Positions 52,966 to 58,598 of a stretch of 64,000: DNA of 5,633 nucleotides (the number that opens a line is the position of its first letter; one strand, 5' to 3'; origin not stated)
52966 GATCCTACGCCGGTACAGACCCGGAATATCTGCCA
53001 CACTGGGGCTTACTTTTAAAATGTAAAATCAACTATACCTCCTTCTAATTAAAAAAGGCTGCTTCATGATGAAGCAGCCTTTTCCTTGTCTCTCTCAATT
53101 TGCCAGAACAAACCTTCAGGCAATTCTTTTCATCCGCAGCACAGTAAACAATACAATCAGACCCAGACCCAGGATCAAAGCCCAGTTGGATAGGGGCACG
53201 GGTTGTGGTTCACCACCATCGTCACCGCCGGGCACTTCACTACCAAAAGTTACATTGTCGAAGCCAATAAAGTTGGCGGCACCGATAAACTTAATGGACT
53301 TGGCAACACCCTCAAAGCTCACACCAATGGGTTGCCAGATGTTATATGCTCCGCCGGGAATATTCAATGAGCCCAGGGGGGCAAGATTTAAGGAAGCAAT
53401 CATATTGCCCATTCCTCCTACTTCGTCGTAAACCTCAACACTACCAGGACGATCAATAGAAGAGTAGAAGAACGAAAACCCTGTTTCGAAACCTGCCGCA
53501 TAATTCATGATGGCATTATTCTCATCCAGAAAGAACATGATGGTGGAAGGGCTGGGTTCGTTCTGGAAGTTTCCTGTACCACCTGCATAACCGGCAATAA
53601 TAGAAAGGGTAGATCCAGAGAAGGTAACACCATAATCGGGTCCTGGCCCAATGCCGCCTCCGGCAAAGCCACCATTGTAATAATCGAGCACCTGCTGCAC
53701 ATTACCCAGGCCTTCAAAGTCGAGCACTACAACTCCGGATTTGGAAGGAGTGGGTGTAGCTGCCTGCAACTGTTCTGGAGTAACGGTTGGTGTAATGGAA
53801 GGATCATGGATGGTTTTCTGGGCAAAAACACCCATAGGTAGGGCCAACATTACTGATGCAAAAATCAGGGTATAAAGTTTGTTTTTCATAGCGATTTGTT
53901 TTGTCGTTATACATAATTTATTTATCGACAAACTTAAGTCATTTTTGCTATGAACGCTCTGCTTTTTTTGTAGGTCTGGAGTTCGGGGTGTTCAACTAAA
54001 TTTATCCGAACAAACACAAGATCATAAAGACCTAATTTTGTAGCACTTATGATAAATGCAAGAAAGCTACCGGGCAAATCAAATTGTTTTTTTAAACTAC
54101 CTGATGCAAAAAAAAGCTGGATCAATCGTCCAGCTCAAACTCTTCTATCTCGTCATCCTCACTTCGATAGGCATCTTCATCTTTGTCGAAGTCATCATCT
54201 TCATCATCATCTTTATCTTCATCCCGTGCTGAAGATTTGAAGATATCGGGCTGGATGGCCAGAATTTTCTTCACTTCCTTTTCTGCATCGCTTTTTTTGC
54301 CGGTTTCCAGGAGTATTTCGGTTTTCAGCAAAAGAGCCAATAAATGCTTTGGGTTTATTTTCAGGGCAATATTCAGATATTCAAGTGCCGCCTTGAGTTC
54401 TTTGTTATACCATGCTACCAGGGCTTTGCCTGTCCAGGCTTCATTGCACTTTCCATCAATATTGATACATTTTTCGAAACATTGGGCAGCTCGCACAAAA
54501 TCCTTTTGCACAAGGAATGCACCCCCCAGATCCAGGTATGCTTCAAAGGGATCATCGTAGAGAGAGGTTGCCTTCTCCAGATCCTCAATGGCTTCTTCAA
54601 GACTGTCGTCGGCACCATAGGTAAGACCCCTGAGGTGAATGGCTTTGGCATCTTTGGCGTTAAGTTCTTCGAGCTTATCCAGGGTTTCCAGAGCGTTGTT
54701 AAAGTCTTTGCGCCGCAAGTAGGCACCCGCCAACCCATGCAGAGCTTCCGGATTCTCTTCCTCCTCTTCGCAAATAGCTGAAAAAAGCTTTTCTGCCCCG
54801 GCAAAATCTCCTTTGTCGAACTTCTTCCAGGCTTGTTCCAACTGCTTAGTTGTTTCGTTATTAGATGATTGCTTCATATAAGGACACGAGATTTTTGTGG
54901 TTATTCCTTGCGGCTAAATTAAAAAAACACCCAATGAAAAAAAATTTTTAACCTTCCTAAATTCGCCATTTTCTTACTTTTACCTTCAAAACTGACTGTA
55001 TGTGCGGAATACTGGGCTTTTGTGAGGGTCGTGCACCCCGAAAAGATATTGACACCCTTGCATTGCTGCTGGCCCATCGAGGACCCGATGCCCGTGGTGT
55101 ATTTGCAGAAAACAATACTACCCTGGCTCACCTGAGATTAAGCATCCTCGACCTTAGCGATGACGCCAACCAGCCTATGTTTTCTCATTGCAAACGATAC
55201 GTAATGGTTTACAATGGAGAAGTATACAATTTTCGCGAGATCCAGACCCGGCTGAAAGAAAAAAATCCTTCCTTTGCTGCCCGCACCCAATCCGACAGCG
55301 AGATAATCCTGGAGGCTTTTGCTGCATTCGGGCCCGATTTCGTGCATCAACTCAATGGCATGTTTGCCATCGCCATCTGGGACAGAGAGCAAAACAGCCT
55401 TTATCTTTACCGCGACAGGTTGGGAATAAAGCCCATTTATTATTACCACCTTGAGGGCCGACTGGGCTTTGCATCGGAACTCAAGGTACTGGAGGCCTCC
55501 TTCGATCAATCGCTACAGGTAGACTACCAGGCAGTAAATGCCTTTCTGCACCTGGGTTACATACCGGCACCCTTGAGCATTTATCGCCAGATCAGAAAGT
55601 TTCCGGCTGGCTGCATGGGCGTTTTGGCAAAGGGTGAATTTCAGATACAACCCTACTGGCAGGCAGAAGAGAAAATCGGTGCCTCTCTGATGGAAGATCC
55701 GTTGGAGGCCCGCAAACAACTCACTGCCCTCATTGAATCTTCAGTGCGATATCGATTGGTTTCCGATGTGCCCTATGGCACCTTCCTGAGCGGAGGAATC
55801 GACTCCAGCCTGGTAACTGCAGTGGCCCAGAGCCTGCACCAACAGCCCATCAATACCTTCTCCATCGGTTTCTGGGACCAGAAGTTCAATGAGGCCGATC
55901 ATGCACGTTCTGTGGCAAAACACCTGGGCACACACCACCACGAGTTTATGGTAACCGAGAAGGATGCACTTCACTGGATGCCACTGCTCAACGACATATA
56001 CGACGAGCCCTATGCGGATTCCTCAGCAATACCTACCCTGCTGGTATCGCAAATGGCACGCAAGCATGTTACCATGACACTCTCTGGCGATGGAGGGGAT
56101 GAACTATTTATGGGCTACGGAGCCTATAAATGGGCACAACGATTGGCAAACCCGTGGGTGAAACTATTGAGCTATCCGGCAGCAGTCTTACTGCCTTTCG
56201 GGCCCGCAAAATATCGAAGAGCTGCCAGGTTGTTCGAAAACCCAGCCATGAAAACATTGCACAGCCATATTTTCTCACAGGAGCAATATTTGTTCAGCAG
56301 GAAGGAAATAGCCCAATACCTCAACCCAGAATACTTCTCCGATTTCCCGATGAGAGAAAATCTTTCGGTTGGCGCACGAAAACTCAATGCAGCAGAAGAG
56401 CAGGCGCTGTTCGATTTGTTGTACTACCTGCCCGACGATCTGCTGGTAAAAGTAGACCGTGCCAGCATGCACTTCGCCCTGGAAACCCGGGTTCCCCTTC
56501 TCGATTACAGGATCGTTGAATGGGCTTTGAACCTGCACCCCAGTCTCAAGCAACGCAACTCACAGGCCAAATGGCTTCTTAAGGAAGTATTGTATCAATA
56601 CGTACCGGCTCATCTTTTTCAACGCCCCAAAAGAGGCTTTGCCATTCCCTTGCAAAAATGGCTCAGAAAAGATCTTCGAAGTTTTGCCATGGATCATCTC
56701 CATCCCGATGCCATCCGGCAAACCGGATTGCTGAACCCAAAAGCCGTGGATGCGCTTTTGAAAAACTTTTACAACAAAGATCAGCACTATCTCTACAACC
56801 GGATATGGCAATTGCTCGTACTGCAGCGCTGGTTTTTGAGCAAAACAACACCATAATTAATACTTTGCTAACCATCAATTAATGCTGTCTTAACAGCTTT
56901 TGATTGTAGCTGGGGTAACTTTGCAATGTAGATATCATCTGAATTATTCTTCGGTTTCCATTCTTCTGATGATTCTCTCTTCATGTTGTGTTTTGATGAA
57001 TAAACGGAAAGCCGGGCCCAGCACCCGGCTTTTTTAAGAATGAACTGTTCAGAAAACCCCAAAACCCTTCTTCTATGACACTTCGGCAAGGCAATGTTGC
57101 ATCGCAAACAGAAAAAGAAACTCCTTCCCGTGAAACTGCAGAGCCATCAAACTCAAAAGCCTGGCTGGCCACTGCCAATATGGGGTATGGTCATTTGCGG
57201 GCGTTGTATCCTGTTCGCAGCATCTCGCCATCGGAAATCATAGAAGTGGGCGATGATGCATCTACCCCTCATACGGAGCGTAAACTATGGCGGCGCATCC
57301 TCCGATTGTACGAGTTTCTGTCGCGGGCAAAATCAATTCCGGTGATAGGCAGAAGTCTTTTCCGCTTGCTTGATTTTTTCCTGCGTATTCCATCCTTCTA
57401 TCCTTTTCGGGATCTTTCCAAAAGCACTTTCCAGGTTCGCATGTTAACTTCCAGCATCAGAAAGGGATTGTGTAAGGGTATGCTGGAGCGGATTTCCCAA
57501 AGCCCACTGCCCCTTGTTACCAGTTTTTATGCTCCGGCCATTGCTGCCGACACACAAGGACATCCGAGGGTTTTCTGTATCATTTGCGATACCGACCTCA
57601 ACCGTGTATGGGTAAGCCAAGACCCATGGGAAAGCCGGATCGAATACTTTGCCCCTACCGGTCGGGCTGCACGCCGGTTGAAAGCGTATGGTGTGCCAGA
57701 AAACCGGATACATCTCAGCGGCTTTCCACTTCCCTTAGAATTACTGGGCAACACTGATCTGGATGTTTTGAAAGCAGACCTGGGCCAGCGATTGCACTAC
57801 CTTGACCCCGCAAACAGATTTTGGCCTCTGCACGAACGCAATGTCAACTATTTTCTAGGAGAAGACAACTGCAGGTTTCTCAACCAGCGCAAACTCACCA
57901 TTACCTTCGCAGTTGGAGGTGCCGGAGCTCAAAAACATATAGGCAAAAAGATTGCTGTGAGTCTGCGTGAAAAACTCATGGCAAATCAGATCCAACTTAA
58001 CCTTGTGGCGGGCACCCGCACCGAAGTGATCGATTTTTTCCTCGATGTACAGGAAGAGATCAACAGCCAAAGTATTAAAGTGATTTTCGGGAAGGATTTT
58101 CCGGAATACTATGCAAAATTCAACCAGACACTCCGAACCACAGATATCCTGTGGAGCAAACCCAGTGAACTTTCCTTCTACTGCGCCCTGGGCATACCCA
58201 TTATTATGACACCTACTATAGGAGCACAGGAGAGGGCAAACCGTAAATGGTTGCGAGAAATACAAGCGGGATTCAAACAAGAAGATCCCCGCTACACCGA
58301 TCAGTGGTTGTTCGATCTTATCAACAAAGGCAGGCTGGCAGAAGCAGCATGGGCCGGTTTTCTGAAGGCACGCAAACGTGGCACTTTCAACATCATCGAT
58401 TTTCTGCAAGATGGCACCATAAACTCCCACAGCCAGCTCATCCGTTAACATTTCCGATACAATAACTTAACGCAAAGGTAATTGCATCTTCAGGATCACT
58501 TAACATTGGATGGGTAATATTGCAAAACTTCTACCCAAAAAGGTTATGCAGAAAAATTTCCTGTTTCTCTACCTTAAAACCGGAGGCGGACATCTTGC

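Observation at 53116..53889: Secreted protein with a PEP-CTERM / IPTL-CTERM-like tail in a T9SS-bearing Bacteroidota genome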

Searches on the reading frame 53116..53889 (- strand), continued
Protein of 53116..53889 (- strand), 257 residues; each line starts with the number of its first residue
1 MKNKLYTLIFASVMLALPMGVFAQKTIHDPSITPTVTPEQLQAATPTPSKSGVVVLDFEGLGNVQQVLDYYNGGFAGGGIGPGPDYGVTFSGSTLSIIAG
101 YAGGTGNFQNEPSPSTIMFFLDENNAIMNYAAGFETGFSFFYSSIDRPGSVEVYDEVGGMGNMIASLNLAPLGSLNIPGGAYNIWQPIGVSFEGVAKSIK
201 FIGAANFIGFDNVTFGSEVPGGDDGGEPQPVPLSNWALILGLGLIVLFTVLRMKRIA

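Call 76: find_encoding_contigs(protein=P0008, flank=10000, max_places=2)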
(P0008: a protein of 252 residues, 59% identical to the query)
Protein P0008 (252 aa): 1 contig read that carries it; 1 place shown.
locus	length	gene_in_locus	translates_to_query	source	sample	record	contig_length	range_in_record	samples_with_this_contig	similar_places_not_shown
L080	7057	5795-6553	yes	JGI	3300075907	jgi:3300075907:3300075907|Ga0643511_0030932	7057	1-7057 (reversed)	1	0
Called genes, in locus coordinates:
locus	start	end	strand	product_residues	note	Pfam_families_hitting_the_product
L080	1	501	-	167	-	?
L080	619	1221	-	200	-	PF01300:Sua5_yciO_yrdC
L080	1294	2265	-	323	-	PF14805:THDPS_N_2, PF00132:Hexapep (weak), PF14602:Hexapep_2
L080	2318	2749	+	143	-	PF03652:RuvX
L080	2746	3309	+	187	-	PF01327:Pep_deformylase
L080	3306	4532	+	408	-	PF00675:Peptidase_M16, PF05193:Peptidase_M16_C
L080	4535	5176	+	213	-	PF01596:Methyltransf_3, PF01135:PCMT, PF13578:Methyltransf_24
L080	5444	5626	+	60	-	-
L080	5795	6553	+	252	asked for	-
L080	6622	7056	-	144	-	?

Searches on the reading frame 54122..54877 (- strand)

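Call 6: search_protein_families(library=ncbifam, proteins=[window:54122-54877:-], max_evalue=10)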
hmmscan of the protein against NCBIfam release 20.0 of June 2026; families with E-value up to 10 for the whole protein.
window:54122-54877:- (251 aa): 34 families (the best 25 are shown)
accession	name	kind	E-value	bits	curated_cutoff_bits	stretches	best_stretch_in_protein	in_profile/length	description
TIGR02917.1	PEP_TPR_lipo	equivalog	5.9e-24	84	312.2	2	17-146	303-432/899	XrtA/PEP-CTERM system TPR-repeat protein PrsT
NF040959.1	MamA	equivalog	1.1e-18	67.5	200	2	5-141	69-203/204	magnetosome protein MamA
TIGR02521.1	type_IV_pilW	equivalog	2.9e-13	49.9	154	2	48-205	36-195/234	type IV pilus biogenesis/stability protein PilW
TIGR02552.1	LcrH_SycD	equivalog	2.5e-12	46.7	104.8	2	10-107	19-116/136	SycD/LcrH family type III secretion system chaperone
NF008757.0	PRK11788.1-5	equivalog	3.9e-10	39.4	363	3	117-206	186-272/388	lipopolysaccharide assembly protein LapB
NF052415.1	T3SS_chap_SctY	equivalog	2.7e-08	34.3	70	1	22-100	19-100/106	type III secretion apparatus assembly chaperone SctY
NF008756.0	PRK11788.1-4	equivalog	3e-08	33.1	474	1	21-211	119-314/389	lipopolysaccharide assembly protein LapB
NF033920.0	C39_PA2778_fam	equivalog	2.2e-07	30.5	150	3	93-176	172-255/255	PA2778 family cysteine peptidase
TIGR03939.1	PGA_TPR_OMP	equivalog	2.2e-07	29.5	366.65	2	21-104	98-181/800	poly-beta-1,6 N-acetyl-D-glucosamine export porin PgaA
TIGR04510.1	mod_pep_cyc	subfamily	3e-07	29.3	400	2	109-218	397-506/814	putative peptide modification system cyclase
TIGR00540.1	TPR_hemY_coli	hypoth_equivalog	1.1e-06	27.7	142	4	5-41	79-115/385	heme biosynthesis-associated TPR protein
NF008520.0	PRK11447.1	equivalog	1.3e-05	23.3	858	3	12-76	606-670/1157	cellulose synthase complex outer membrane protein BcsC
TIGR02795.1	tol_pal_ybgF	equivalog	2.3e-05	25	90.1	1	10-79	3-75/119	tol-pal system protein YbgF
NF047371.1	FlcA_CTERM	equivalog_domain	3e-05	22.7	300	1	22-207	326-535/646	periplasmic flagellar collar protein FlcA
NF053607.1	CHU_0125_OmpA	equivalog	4.1e-05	22.3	620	1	12-105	22-115/639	CHU_0125 family OmpA-like outer membrane integrity protein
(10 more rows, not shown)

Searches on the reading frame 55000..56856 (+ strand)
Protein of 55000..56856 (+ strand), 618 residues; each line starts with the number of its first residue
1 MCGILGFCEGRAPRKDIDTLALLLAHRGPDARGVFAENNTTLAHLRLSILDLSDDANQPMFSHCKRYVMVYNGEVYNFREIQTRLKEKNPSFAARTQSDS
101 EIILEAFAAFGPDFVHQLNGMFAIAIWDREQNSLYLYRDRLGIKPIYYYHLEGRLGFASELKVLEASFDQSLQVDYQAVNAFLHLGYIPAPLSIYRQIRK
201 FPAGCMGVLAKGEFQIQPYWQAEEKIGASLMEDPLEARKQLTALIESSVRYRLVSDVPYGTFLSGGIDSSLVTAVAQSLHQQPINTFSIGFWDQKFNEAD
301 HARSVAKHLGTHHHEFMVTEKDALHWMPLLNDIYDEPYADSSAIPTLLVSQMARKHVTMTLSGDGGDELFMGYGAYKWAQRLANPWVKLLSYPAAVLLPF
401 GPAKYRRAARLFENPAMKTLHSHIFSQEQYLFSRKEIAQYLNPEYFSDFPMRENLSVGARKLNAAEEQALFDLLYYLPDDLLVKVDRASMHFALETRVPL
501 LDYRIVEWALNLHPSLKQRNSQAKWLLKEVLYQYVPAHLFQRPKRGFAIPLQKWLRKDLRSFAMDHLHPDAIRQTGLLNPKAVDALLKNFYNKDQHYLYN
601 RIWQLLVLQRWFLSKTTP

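Call 6: search_protein_families(library=ncbifam, proteins=[window:55000-56856:+], max_evalue=10)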
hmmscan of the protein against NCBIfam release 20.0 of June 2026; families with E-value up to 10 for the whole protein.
window:55000-56856:+ (618 aa): 15 families
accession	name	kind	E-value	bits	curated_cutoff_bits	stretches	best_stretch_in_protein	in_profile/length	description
TIGR03108.1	eps_aminotran_1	hypoth_equivalog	1.1e-151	506.6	816.9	2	1-380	1-381/628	XrtA/PEP-CTERM system amidotransferase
TIGR01536.1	asn_synth_AEB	equivalog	3.1e-132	442.2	267.1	1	2-547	1-517/517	asparagine synthase (glutamine-hydrolyzing)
TIGR03104.1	trio_amidotrans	equivalog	6.3e-109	364.8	570.1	2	1-377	1-384/589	N-acetylglutaminylglutamine amidotransferase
NF006949.0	PRK09431.1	equivalog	9.5e-93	311.6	499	3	1-169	1-170/554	asparagine synthase B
NF033535.1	lass_lactam_cya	exception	1.9e-60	205.2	525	2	2-378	2-383/668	lasso peptide isopeptide bond-forming cyclase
NF033561.1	macrolact_Ik_Al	subfamily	4e-19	68.6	300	1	117-371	78-332/561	albusnodin/ikarugamycin family macrolactam cyclase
TIGR01134.1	purF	equivalog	2.2e-09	37.2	350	1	39-168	65-203/432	amidophosphoribosyltransferase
NF001484.0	PRK00331.1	subfamily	4e-05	22.2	381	1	40-132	67-168/601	isomerizing glutamine--fructose-6-phosphate transaminase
TIGR01135.1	glmS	equivalog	0.00026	19.6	418.05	1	39-136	65-172/607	glutamine--fructose-6-phosphate transaminase (isomerizing)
NF010587.0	PRK13980.1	equivalog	0.00073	18.8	255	1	235-320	12-96/267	NAD+ synthase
TIGR00552.1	nadE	equivalog_domain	0.001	18.3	63.65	1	236-322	4-90/251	NAD(+) synthase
TIGR00364.1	TIGR00364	equivalog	0.0011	18.5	150.3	1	262-316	4-57/201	7-cyano-7-deazaguanine synthase QueC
TIGR00268.2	TIGR00268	equivalog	0.0024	17.2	150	1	263-320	20-78/259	ATP-dependent sacrificial sulfur transferase LarE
NF011155.0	PRK14561.1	equivalog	0.024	14.3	207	1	262-317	6-57/195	hypothetical protein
NF010588.0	PRK13981.1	equivalog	0.034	12.5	479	1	263-320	292-350/546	NAD+ synthase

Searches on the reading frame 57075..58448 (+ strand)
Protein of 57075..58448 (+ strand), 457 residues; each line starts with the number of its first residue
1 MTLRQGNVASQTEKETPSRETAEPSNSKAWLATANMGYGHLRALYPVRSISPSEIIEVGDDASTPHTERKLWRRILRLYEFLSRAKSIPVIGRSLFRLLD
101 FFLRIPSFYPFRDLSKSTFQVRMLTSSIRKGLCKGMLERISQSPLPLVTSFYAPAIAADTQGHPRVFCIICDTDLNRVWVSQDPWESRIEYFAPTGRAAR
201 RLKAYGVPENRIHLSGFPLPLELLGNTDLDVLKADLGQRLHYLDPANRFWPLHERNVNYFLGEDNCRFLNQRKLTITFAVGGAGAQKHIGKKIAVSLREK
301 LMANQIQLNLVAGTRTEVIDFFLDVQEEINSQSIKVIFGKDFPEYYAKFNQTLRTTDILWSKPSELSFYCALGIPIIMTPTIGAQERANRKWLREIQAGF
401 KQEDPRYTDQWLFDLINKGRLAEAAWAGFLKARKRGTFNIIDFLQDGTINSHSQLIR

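Call 6: search_protein_families(library=ncbifam, proteins=[window:57075-58448:+], max_evalue=10)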
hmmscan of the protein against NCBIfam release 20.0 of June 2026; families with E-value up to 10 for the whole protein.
window:57075-58448:+ (457 aa): 2 families
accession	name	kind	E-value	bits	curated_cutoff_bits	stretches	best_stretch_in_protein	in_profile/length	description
NF010135.0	PRK13609.1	equivalog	5.8e-06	25.5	500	2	291-398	219-318/388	diglucosyl diacylglycerol synthase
TIGR02472.1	sucr_P_syn_N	equivalog_domain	0.031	13.1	576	1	247-321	221-295/439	sucrose-phosphate synthase, putative, glycosyltransferase domain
